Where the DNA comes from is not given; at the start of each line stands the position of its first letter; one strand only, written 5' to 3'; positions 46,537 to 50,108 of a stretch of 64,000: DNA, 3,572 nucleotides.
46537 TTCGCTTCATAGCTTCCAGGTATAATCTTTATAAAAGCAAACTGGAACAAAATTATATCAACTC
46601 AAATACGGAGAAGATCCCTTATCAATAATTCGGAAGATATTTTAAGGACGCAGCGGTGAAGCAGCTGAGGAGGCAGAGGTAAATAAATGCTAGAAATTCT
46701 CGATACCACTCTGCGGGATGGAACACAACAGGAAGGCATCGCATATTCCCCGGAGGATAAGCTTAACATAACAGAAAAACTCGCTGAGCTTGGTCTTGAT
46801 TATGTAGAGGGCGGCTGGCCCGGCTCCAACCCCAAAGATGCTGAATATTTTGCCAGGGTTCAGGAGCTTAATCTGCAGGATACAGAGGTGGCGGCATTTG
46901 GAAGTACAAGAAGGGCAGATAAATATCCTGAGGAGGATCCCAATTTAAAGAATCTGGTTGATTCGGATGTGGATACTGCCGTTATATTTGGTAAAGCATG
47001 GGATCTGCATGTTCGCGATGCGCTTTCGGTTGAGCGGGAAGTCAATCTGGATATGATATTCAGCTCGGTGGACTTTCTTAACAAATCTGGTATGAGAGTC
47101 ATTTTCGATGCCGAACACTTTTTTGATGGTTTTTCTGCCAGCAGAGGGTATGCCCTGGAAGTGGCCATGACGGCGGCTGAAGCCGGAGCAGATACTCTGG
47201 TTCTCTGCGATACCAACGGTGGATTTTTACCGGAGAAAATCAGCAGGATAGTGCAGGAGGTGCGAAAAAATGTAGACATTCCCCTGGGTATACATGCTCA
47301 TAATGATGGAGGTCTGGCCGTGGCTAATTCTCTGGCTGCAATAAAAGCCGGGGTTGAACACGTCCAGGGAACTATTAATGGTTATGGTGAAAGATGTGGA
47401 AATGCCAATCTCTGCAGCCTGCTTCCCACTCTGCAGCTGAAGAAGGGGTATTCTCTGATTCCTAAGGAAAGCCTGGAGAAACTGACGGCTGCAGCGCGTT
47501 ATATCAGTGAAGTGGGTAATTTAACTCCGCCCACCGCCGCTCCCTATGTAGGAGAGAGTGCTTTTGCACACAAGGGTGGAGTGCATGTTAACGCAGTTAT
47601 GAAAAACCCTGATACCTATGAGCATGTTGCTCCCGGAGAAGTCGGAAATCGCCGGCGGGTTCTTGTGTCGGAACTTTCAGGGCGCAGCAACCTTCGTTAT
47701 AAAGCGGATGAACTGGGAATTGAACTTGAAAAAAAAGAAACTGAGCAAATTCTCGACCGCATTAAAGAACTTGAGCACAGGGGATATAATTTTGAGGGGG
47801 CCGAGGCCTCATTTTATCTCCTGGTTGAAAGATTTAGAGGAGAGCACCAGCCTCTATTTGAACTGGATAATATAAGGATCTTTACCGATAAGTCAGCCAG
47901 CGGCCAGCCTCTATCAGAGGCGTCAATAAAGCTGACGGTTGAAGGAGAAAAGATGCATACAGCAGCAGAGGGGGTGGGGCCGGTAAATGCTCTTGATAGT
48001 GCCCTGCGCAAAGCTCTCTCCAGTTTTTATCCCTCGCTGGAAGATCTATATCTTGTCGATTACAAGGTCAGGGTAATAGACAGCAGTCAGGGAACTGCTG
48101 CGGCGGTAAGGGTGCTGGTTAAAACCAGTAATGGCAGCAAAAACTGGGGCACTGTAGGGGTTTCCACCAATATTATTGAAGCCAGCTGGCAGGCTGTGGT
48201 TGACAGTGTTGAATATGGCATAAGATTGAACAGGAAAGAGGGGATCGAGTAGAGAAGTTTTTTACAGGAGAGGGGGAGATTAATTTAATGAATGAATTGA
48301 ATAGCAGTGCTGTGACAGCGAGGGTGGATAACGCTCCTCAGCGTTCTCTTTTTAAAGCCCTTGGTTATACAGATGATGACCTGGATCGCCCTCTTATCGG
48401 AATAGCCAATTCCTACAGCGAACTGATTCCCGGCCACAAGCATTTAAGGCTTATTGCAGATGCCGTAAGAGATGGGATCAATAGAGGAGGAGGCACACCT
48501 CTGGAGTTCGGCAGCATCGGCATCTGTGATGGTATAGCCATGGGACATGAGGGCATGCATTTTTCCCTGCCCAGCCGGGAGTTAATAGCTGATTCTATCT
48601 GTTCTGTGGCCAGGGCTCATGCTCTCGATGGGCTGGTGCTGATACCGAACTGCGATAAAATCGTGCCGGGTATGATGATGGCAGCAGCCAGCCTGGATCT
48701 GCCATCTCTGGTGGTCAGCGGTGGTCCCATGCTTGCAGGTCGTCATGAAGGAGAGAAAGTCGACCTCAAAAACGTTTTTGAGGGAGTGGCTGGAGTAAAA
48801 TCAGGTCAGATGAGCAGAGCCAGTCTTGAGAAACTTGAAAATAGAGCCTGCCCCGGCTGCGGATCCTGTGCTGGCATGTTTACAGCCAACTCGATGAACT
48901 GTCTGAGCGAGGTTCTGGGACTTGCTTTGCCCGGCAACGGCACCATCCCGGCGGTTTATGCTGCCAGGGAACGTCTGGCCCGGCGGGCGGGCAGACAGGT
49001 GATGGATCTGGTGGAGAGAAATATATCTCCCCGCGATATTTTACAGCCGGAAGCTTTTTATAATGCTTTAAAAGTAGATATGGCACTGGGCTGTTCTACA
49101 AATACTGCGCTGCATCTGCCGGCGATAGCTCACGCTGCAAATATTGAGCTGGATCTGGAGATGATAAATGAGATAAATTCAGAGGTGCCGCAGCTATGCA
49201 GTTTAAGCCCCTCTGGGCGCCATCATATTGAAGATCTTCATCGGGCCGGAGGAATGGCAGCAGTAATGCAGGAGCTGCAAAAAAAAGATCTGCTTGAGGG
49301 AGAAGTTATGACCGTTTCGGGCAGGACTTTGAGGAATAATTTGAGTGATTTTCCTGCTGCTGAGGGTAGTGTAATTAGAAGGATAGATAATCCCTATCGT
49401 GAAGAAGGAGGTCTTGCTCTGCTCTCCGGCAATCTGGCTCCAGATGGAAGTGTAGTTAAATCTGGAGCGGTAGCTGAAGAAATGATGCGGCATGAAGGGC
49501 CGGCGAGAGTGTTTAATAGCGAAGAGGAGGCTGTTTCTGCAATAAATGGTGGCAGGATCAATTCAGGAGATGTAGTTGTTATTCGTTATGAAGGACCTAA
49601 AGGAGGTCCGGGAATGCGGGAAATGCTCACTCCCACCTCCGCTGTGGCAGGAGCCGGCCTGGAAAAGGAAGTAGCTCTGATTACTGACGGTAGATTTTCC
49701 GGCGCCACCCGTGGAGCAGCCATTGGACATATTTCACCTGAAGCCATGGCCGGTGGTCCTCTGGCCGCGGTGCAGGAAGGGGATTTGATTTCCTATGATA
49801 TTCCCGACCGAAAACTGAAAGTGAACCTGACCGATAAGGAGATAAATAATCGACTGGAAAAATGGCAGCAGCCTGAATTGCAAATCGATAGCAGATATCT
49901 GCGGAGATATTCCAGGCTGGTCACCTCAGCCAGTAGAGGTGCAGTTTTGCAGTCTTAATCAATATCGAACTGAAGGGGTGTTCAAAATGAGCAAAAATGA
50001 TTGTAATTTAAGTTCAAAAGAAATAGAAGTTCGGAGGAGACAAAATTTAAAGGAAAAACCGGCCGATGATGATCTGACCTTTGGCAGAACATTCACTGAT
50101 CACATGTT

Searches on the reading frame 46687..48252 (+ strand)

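Call 63: search_protein_families(library=pfam, proteins=[window:46687-48252:+], max_evalue=1e-10)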
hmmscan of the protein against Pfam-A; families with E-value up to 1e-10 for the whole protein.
window:46687-48252:+ (521 aa): 3 families
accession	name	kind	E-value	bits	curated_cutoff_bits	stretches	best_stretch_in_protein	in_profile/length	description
PF00682.25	HMGL-like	-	1.6e-44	152.7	29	1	2-269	2-256/260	HMGL-like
PF08502.15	LeuA_dimer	-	5.2e-28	98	24.9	1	372-510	3-129/131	LeuA allosteric (dimerisation) domain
PF22617.1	HCS_D2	-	2.5e-21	76.3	27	1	288-364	2-79/82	Homocitrate synthase post-HMGL domain-like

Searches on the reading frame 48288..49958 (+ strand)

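Call 63: search_protein_families(library=pfam, proteins=[window:48288-49958:+], max_evalue=1e-10)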
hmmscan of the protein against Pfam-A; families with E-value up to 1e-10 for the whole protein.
window:48288-49958:+ (556 aa): 2 families
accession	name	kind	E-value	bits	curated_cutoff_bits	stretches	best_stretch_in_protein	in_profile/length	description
PF00920.27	ILVD_EDD_N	-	9.4e-136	452.5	27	1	34-351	1-316/316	Dihydroxy-acid/6-phosphogluconate dehydratase N-terminal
PF24877.1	ILV_EDD_C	-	2.4e-79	265.6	27.7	1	362-552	2-191/191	Dihydroxy-acid/6-phosphogluconate dehydratase C-terminal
